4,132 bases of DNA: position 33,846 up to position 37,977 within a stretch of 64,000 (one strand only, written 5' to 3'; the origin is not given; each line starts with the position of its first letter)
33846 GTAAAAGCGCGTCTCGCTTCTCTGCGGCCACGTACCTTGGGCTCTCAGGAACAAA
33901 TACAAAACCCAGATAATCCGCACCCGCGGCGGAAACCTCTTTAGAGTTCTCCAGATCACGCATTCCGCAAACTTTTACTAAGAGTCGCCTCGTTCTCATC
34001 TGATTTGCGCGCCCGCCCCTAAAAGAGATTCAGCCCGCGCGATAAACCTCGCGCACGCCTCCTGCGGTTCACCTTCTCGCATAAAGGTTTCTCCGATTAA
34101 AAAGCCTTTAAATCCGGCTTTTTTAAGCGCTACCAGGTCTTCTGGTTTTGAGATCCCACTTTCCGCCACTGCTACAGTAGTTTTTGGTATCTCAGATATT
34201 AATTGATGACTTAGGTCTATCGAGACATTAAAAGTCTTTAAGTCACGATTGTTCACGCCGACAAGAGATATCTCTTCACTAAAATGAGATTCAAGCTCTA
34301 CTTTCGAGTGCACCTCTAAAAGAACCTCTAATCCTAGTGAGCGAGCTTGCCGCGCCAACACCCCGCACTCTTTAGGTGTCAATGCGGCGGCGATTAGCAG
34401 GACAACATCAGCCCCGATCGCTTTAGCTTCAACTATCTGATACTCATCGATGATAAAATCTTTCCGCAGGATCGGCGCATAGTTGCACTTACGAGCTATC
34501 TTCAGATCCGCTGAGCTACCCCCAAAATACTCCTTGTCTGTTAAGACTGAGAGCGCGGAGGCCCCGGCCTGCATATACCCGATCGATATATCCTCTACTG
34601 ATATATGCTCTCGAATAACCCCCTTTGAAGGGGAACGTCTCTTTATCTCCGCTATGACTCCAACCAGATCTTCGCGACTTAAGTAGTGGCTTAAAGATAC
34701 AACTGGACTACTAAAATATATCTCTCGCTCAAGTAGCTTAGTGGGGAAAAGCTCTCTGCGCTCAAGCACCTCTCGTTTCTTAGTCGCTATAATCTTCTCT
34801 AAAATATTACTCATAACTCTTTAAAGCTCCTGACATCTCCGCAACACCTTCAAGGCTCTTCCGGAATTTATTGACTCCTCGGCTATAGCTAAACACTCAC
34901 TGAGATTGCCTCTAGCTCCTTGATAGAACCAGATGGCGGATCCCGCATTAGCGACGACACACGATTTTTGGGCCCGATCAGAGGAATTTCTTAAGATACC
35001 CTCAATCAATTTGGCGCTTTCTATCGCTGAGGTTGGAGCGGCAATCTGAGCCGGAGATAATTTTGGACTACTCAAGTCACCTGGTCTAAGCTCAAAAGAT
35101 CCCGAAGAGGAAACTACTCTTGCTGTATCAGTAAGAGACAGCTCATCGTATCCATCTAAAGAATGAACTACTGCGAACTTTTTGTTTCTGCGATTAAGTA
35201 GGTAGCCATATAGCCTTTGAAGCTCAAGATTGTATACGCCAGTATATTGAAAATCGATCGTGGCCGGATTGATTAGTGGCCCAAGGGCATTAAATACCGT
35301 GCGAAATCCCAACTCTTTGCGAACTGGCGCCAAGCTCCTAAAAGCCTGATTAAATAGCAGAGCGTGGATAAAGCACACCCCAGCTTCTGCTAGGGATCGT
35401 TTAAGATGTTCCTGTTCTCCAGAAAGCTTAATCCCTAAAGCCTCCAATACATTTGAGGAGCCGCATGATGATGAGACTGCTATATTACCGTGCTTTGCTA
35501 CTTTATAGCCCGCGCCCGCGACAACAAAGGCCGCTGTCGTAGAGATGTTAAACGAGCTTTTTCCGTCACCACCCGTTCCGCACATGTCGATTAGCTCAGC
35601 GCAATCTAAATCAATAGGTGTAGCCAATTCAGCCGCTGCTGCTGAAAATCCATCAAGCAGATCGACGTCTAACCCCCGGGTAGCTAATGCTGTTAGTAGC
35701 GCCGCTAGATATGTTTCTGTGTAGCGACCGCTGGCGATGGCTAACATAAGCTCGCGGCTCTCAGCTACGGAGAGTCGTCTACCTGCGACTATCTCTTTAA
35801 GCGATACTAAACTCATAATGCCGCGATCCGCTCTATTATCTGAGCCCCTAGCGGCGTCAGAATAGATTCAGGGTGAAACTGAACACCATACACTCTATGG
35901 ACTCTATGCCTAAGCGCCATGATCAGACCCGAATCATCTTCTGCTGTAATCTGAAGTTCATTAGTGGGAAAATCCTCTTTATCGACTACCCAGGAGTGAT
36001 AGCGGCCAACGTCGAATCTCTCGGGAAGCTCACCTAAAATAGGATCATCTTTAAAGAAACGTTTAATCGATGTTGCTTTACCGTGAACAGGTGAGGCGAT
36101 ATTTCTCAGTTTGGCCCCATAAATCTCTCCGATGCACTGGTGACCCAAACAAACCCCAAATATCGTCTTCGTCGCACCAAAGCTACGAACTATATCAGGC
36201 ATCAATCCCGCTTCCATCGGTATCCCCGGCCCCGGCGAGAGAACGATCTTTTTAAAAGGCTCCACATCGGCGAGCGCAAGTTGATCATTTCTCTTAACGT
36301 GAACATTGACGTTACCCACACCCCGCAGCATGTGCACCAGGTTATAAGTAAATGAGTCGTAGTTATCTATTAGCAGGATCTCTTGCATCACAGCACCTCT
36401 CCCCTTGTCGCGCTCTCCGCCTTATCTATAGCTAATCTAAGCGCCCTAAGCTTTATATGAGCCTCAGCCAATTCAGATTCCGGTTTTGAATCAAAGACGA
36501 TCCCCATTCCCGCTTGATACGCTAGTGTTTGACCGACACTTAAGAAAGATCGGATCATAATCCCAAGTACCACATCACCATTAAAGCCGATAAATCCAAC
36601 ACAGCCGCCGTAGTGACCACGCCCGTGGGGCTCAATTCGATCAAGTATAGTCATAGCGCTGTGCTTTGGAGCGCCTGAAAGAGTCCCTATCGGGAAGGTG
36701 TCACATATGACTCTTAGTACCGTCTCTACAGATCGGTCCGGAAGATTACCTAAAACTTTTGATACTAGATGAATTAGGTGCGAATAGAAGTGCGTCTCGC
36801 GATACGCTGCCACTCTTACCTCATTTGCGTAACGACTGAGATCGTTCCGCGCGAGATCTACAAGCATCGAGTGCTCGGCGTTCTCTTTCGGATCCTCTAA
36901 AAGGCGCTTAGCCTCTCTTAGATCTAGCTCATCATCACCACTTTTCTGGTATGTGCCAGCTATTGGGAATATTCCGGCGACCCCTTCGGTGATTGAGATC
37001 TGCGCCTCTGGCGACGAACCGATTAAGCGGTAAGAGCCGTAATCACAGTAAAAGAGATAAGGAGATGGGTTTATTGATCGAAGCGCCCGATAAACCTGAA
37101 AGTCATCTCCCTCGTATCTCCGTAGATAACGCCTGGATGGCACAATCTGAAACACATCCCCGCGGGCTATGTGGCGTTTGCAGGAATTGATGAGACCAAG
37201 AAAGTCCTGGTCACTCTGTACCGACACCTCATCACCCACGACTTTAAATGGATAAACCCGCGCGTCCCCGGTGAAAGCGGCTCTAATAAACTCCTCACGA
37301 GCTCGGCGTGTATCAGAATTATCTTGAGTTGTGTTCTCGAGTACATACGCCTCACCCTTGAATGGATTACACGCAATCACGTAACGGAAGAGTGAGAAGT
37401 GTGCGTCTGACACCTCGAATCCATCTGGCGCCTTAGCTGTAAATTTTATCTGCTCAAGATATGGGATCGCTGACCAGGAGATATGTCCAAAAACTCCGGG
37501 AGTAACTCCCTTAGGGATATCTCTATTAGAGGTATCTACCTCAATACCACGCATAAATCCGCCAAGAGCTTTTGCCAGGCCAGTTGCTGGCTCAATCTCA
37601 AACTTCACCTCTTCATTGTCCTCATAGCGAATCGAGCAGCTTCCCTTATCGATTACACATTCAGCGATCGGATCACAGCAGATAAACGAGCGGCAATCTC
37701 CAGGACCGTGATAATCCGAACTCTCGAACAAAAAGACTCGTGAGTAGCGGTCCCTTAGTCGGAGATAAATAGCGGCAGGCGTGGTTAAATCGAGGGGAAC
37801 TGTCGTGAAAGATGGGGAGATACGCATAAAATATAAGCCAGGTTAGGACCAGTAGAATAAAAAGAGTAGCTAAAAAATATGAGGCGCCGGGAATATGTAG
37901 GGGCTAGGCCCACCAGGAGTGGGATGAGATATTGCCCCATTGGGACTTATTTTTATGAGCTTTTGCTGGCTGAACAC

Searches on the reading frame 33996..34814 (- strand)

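Call 102: search_protein_families(library=pfam, proteins=[window:33996-34814:-], max_evalue=0.001)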
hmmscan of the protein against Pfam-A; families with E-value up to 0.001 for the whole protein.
window:33996-34814:- (272 aa): 1 family
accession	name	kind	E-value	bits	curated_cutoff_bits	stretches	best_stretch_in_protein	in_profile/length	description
PF00218.27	IGPS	-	6.7e-78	261.8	27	1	5-254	1-251/254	Indole-3-glycerol phosphate synthase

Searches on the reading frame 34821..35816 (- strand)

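Call 3: search_protein_families(library=pfam, proteins=[window:34821-35816:-], max_evalue=0.01)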
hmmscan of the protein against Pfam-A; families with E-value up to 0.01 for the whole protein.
window:34821-35816:- (331 aa): 2 families
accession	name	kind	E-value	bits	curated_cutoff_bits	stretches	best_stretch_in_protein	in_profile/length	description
PF00591.27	Glycos_transf_3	-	1e-65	222.3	27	1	74-322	3-253/253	Glycosyl transferase family, a/b domain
PF02885.22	Glycos_trans_3N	-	4.2e-10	39.7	26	1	6-64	4-62/63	Glycosyl transferase family, helical bundle domain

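Call 4: search_protein_families(library=ncbifam, proteins=[window:34821-35816:-], max_evalue=0.01)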
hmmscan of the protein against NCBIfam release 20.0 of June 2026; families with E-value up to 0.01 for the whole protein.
window:34821-35816:- (331 aa): 10 families
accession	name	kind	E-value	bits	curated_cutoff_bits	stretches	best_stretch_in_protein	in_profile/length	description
TIGR01245.1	trpD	equivalog_domain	4.8e-88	295.6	199.05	1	6-329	1-328/330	anthranilate phosphoribosyltransferase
NF011201.0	PRK14607.1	equivalog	7e-77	259.3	670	1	5-330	198-526/534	bifunctional anthranilate synthase component II/anthranilate phosphoribosyltransferase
NF007073.0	PRK09522.1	equivalog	2.1e-48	165.5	738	1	9-294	207-495/531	bifunctional anthranilate synthase glutamate amidotransferase component TrpG/anthranilate phosphoribosyltransferase TrpD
NF006564.0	PRK09071.1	equivalog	2.4e-20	72.8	257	1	11-313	26-323/335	glycosyl transferase family protein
NF005635.0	PRK07394.1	equivalog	9.9e-12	44.8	287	1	12-329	19-341/348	hypothetical protein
TIGR02645.1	ARCH_P_rylase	hypoth_equivalog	5.4e-11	41.6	434.6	1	2-150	86-231/493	putative thymidine phosphorylase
NF003338.0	PRK04350.1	subfamily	4.1e-10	38.6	434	1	2-150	92-237/502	thymidine phosphorylase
NF006005.0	PRK08136.1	equivalog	2.6e-09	36.8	185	1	13-185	18-191/314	DNA-binding protein YbiB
TIGR03327.1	AMP_phos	equivalog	3.7e-09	35.6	535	1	2-150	87-232/500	AMP phosphorylase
NF004490.0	PRK05820.1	equivalog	0.00067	18.4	269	1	12-151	15-154/439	thymidine phosphorylase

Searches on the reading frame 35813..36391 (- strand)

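Call 3: search_protein_families(library=pfam, proteins=[window:35813-36391:-], max_evalue=0.01)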
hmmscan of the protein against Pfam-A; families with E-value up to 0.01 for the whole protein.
window:35813-36391:- (192 aa): 2 families
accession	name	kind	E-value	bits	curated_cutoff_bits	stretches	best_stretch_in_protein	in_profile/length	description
PF00117.34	GATase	-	7e-45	153.5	22.8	1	6-188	1-185/190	Glutamine amidotransferase class-I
PF07722.19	Peptidase_C26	-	1.3e-07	32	20.5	1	73-175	104-219/219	Peptidase C26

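Call 4: search_protein_families(library=ncbifam, proteins=[window:35813-36391:-], max_evalue=0.01)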
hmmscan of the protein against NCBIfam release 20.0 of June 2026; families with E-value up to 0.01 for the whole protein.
window:35813-36391:- (192 aa): 25 families
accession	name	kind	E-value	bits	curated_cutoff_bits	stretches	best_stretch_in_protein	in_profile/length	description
NF011201.0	PRK14607.1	equivalog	8e-56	189.8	670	1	5-187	2-183/534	bifunctional anthranilate synthase component II/anthranilate phosphoribosyltransferase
NF005367.0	PRK06895.1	equivalog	2.9e-54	183.8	265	1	3-187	2-183/190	anthranilate synthase component II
NF005849.0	PRK07765.1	equivalog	3.8e-50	170.2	308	1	4-186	2-185/219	aminodeoxychorismate/anthranilate synthase component II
NF005799.0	PRK07649.1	equivalog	6.3e-48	162.9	327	1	5-188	2-183/195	aminodeoxychorismate/anthranilate synthase component II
TIGR00566.1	trpG_papA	subfamily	1.3e-47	162.1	121.05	1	5-187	2-187/192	glutamine amidotransferase of anthranilate synthase or aminodeoxychorismate synthase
NF010081.0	PRK13566.1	equivalog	5.5e-46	157.1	645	1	3-189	529-716/729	anthranilate synthase component I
NF005946.0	PRK08007.1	equivalog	8.3e-46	155.8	332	1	5-188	2-183/187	aminodeoxychorismate synthase component 2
NF005271.0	PRK06774.1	equivalog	4.9e-43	146.7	340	1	5-188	2-187/191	aminodeoxychorismate synthase component II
TIGR01815.1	TrpE-clade3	equivalog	8.4e-42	143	739.15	1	4-182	518-694/717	anthranilate synthase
NF007073.0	PRK09522.1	equivalog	1.4e-40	139.7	738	1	2-189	1-186/531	bifunctional anthranilate synthase glutamate amidotransferase component TrpG/anthranilate phosphoribosyltransferase TrpD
NF006462.0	PRK08857.1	equivalog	3.2e-37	128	345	1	5-187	2-187/193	aminodeoxychorismate/anthranilate synthase component II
NF041322.1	Anth_synII_Halo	equivalog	1.1e-36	126.3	320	1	7-188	1-185/190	anthranilate synthase component II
TIGR01823.1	PabB-fungal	equivalog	3.6e-33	114.8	442.55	1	3-187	6-198/742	aminodeoxychorismate synthase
NF004169.0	PRK05637.1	equivalog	3.9e-28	98.5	332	1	2-189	2-202/210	anthranilate synthase component II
NF001975.0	PRK00758.1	equivalog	8.5e-23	80.9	198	1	3-188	2-177/185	GMP synthase subunit A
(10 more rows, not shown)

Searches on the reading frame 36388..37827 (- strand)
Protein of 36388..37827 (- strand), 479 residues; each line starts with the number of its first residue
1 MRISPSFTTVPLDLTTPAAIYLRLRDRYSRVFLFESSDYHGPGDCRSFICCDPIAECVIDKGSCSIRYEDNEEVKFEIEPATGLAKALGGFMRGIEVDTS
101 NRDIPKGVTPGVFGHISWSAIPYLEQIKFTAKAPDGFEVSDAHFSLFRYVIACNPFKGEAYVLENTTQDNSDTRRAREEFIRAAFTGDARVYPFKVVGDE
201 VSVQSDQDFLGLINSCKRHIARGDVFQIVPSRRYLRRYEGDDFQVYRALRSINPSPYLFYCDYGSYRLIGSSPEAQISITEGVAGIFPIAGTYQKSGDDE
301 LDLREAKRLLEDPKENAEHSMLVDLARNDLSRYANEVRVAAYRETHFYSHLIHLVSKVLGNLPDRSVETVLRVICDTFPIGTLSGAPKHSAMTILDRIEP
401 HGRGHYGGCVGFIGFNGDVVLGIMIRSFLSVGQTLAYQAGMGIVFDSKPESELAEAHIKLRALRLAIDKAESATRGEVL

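Call 3: search_protein_families(library=pfam, proteins=[window:36388-37827:-], max_evalue=0.01)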
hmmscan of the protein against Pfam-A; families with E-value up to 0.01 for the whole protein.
window:36388-37827:- (479 aa): 2 families
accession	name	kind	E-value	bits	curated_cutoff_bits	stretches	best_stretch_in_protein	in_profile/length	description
PF00425.24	Chorismate_bind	-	2.3e-70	237.5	27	1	206-459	2-257/257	chorismate binding enzyme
PF04715.19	Anth_synt_I_N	-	1e-14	55.4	23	1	13-161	1-139/140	Anthranilate synthase component I, N terminal region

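Call 4: search_protein_families(library=ncbifam, proteins=[window:36388-37827:-], max_evalue=0.01)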
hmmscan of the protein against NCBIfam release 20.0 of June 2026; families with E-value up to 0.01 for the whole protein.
window:36388-37827:- (479 aa): 26 families (the best 25 are shown)
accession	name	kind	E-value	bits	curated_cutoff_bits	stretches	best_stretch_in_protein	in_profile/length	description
TIGR00564.1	trpE_most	equivalog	5.9e-102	342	517.7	1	13-467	2-454/455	anthranilate synthase component I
TIGR01820.1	TrpE-arch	equivalog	2e-87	294.3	512.05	1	17-467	1-448/449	anthranilate synthase component I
NF010086.0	PRK13571.1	equivalog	3.9e-84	283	693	1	8-474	28-504/510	anthranilate synthase component I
NF010089.0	PRK13574.1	equivalog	8.1e-75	252.4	527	1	97-467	67-418/421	anthranilate synthase component I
NF010079.0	PRK13564.1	equivalog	8.4e-68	229.4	471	1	138-473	170-517/521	anthranilate synthase component 1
NF010087.0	PRK13572.1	equivalog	1.1e-66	225.4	580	1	12-467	6-431/435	anthranilate synthase component I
TIGR01824.1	PabB-clade2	equivalog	3.1e-62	210.9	408.55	1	199-463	89-355/355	aminodeoxychorismate synthase, component I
NF006563.0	PRK09070.1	equivalog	3.9e-60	203.8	514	1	193-467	169-444/447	aminodeoxychorismate synthase component I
NF010082.0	PRK13567.1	equivalog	4.1e-60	203.8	576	1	138-463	126-463/468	anthranilate synthase component I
TIGR00565.1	trpE_proteo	equivalog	7.9e-60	203.1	494.65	1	171-471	188-497/498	anthranilate synthase component I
NF004610.0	PRK05940.1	equivalog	1e-55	189.4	568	1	203-472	190-464/467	anthranilate synthase component I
TIGR00553.1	pabB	equivalog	3e-54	184.4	328.4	1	189-461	55-327/329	aminodeoxychorismate synthase component I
NF010081.0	PRK13566.1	equivalog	7e-50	170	645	1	205-474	244-514/729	anthranilate synthase component I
TIGR01815.1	TrpE-clade3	equivalog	4e-47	160.6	739.15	1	113-473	148-501/717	anthranilate synthase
NF005698.0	PRK07508.1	equivalog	5.3e-47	160.2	452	1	198-464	108-376/383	aminodeoxychorismate synthase component I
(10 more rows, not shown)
